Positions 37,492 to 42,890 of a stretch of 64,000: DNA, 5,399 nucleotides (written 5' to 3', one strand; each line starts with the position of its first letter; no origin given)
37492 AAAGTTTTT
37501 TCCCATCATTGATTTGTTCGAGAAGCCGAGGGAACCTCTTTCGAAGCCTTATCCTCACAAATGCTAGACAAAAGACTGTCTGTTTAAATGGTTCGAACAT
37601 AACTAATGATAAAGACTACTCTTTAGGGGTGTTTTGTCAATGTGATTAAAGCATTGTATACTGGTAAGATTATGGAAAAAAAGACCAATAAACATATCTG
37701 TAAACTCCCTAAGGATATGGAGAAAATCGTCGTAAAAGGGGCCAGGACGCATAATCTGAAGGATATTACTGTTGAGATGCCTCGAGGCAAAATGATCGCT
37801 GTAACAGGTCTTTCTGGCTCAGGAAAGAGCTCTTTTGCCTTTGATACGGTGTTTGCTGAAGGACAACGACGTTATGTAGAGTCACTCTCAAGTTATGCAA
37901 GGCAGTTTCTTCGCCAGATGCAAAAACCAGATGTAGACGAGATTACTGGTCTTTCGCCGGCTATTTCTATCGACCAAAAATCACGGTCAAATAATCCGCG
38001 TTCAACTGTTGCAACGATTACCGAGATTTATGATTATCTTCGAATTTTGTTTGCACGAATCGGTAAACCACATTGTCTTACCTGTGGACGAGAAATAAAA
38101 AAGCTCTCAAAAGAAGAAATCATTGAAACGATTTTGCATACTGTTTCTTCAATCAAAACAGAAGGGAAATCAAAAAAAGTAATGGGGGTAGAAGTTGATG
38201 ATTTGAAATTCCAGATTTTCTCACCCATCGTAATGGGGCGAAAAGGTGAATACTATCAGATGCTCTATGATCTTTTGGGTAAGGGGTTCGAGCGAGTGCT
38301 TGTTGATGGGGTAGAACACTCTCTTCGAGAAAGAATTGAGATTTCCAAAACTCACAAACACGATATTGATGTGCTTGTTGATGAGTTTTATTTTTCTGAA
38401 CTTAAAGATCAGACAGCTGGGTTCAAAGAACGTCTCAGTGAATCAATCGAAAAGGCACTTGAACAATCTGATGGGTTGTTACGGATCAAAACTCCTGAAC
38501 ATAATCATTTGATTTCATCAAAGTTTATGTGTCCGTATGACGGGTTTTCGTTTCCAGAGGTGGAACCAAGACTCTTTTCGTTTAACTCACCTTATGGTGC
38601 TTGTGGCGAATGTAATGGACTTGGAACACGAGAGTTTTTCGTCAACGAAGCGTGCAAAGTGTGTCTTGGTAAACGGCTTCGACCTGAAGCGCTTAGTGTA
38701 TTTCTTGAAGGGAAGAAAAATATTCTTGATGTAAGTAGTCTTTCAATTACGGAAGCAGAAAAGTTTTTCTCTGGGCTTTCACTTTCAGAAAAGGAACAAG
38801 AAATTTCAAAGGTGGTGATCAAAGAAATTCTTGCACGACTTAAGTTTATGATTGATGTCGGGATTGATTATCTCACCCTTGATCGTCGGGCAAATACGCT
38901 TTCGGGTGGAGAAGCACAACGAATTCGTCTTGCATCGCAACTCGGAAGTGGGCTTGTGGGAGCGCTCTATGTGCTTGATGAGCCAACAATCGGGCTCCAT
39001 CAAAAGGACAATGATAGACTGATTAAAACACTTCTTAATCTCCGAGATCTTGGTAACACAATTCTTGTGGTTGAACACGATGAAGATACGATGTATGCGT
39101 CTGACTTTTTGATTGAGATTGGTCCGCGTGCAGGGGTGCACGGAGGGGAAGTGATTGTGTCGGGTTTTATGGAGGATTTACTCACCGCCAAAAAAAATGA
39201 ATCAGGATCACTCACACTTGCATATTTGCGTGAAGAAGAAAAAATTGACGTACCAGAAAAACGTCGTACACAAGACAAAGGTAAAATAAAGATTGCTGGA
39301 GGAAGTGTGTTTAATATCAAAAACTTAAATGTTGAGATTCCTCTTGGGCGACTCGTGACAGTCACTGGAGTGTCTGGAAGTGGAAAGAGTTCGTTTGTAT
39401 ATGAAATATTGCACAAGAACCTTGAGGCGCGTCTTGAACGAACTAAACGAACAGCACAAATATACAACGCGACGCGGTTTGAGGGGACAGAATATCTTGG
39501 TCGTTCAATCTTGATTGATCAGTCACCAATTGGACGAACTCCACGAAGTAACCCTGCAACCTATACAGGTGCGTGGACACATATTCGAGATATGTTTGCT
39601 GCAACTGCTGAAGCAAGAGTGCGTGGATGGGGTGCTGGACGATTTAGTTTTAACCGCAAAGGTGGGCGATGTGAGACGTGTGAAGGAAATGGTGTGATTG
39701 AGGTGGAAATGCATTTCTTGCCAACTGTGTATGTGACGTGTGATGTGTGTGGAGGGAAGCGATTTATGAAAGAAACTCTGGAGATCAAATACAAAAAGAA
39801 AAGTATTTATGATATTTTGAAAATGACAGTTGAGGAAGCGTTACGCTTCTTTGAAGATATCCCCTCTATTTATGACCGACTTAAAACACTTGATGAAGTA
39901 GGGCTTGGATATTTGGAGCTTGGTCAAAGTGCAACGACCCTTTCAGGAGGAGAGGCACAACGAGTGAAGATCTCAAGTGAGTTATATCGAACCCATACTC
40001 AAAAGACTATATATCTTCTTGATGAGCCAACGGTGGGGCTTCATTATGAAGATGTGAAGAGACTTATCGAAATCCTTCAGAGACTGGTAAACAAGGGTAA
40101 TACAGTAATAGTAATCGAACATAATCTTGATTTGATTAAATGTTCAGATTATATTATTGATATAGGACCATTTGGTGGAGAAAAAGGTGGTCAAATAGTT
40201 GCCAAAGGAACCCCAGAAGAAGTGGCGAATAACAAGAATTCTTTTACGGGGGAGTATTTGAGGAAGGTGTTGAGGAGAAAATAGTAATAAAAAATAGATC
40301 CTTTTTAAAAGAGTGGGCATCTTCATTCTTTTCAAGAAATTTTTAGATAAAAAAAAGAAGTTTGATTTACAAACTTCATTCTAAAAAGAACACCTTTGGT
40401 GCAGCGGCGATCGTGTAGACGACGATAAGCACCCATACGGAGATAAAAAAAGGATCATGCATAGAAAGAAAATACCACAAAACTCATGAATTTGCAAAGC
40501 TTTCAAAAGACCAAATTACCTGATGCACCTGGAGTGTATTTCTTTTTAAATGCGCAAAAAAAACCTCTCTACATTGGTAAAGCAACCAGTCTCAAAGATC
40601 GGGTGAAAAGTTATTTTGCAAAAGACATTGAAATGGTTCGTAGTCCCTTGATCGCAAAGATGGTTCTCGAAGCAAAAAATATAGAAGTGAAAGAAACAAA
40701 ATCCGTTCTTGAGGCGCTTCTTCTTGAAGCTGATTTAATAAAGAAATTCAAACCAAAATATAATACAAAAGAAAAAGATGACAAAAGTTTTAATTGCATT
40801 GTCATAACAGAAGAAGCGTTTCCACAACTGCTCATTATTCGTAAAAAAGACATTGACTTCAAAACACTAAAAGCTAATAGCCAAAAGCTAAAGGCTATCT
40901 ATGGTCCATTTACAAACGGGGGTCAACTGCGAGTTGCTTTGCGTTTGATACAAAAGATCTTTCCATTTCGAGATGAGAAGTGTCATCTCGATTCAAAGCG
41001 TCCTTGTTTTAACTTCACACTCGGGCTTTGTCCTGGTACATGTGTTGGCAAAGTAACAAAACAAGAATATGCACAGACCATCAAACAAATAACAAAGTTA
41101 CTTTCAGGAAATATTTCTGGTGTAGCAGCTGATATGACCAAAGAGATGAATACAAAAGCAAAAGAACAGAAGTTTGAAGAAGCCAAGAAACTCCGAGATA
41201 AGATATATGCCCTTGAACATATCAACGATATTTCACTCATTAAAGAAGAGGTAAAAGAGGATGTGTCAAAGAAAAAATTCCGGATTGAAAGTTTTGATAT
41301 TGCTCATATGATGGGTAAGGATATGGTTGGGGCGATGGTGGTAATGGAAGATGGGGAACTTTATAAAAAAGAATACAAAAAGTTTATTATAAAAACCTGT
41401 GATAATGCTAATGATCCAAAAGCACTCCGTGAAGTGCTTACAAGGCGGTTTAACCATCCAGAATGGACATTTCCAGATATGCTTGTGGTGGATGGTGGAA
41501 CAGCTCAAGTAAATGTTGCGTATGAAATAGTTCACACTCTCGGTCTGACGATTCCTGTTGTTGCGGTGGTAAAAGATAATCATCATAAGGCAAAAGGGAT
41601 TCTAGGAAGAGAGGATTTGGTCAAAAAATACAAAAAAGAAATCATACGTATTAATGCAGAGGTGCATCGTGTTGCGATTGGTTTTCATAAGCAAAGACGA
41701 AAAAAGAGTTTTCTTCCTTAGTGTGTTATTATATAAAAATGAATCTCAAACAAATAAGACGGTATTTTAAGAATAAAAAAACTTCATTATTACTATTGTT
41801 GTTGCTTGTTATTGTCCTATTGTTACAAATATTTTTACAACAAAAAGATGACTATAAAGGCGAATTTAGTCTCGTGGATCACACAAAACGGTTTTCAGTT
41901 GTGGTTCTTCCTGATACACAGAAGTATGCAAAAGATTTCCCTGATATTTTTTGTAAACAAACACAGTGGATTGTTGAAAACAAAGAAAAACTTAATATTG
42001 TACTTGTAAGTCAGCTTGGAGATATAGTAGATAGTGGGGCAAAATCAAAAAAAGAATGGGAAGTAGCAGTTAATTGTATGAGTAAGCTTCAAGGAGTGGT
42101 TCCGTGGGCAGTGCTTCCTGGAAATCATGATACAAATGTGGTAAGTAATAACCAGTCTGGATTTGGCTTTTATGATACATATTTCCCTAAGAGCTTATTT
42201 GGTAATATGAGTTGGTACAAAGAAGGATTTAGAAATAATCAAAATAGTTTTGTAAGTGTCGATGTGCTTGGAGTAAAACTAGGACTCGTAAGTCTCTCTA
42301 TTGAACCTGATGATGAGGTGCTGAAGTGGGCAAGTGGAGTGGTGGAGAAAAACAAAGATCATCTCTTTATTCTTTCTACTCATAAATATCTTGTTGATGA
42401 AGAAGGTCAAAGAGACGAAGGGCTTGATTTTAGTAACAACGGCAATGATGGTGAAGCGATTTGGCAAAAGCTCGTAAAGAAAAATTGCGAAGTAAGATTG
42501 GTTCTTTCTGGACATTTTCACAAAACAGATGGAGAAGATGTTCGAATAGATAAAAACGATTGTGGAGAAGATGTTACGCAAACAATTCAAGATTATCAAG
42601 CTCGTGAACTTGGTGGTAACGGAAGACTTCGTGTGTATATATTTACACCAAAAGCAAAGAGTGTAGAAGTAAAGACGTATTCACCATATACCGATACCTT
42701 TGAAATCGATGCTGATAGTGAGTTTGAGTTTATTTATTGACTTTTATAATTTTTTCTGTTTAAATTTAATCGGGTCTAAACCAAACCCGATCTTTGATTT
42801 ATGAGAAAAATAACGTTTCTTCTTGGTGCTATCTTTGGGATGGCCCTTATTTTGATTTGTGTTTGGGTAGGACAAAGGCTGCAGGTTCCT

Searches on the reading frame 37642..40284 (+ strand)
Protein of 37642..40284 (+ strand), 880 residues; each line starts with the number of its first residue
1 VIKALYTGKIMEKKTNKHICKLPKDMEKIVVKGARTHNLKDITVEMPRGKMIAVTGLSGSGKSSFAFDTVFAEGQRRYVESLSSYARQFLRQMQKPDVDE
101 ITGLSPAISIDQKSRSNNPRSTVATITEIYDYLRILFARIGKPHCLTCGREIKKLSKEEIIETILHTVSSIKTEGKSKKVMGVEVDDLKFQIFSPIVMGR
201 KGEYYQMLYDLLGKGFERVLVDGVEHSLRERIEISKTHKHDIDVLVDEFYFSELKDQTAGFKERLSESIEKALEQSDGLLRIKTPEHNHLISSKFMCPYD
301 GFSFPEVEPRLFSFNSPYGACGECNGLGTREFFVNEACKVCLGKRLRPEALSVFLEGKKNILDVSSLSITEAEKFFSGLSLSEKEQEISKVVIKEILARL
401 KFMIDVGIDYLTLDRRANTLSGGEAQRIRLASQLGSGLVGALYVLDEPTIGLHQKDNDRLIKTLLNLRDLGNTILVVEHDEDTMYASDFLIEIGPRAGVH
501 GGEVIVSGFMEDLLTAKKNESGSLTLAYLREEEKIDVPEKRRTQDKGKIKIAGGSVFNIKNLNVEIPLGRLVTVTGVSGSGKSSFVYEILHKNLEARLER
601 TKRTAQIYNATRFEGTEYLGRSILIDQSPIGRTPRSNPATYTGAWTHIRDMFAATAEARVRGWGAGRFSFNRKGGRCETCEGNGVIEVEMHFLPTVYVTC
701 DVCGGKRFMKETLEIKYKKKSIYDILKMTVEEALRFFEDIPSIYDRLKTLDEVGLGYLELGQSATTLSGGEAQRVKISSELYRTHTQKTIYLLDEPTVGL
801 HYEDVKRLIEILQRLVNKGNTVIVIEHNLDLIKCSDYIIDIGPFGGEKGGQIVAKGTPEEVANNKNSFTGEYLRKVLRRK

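Call 80: search_protein_families(library=pfam, proteins=[window:37642-40284:+], max_evalue=0.001)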
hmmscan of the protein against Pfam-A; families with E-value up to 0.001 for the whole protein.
window:37642-40284:+ (880 aa): 13 families
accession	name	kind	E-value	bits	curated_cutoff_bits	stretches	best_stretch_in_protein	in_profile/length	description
PF17760.6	UvrA_inter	-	1.2e-20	73.8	23.3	1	187-285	16-108/109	UvrA interaction domain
PF00005.33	ABC_tran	-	1.4e-20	74.7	25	1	741-797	83-136/137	ABC transporter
PF02463.25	SMC_N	-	3.1e-10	40.3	40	0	27-493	3-211/220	RecF/RecN/SMC N terminal domain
PF13304.12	AAA_21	-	1.8e-07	31.9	27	0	774-827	244-298/304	AAA domain, putative AbiEii toxin, Type IV TA system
PF13191.12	AAA_16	-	2.5e-07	31.8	32.6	0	569-596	24-51/167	AAA ATPase domain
PF20703.3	nSTAND1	-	2.5e-07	31.1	27.1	0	570-600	34-64/379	Novel STAND NTPase 1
PF00684.25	DnaJ_CXXCXGXG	-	1.1e-05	26.1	32.7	0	675-707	16-51/65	DnaJ central domain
PF13555.12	AAA_29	-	1.4e-05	25.2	27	0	43-65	16-38/61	P-loop containing region of AAA domain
PF13175.12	AAA_15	-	0.00018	21.7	32.1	0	783-825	324-367/374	AAA ATPase domain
PF06745.19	ATPase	-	0.00031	20.6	26.6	0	566-593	16-43/231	KaiC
PF13481.12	AAA_25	-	0.00045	20.3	27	0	46-71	29-55/195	AAA domain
PF13671.12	AAA_33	-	0.00094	19.9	27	0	571-594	1-24/143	AAA domain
PF03193.22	RsgA_GTPase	-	0.00096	19.5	30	0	560-597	98-133/174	RsgA GTPase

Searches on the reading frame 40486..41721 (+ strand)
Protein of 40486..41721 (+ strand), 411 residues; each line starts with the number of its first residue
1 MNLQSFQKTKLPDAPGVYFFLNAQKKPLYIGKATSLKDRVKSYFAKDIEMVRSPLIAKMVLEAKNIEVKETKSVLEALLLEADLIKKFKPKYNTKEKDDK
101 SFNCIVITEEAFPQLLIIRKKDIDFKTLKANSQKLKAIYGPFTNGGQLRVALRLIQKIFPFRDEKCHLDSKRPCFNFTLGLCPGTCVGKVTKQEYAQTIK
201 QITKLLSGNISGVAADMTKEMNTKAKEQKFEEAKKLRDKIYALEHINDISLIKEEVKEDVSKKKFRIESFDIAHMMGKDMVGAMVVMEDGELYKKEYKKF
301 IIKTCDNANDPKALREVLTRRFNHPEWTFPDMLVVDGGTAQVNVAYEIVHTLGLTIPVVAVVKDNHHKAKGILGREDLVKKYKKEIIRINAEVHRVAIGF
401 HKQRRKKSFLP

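Call 80: search_protein_families(library=pfam, proteins=[window:40486-41721:+], max_evalue=0.001)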
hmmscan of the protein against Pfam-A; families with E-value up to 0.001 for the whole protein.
window:40486-41721:+ (411 aa): 3 families
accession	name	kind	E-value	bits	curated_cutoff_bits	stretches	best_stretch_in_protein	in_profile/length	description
PF08459.17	UvrC_RNaseH_dom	-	1.3e-35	123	22.3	1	261-398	7-159/159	UvrC RNAse H endonuclease domain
PF01541.30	GIY-YIG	-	5.9e-08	33.3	22.6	1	15-93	2-78/78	GIY-YIG catalytic domain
PF02151.25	UVR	-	6.1e-06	26.2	21.5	1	215-244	5-34/36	UvrB/uvrC motif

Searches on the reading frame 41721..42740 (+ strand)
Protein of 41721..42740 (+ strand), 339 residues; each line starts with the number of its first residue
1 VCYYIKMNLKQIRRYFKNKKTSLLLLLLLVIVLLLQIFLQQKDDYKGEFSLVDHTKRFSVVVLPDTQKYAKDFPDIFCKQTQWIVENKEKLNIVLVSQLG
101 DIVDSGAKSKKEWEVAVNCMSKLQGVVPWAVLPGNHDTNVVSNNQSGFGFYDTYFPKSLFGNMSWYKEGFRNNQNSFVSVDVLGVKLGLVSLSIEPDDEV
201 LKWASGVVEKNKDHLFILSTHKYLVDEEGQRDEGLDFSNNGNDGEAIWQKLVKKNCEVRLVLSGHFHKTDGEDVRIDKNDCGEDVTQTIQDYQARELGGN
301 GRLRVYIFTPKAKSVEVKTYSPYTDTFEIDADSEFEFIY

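Call 80: search_protein_families(library=pfam, proteins=[window:41721-42740:+], max_evalue=0.001)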
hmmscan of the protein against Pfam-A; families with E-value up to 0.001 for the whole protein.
window:41721-42740:+ (339 aa): 1 family
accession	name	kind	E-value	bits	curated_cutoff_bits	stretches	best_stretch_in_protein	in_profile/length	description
PF00149.33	Metallophos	-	2.7e-12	48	21.5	1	59-268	2-190/191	Calcineurin-like phosphoesterase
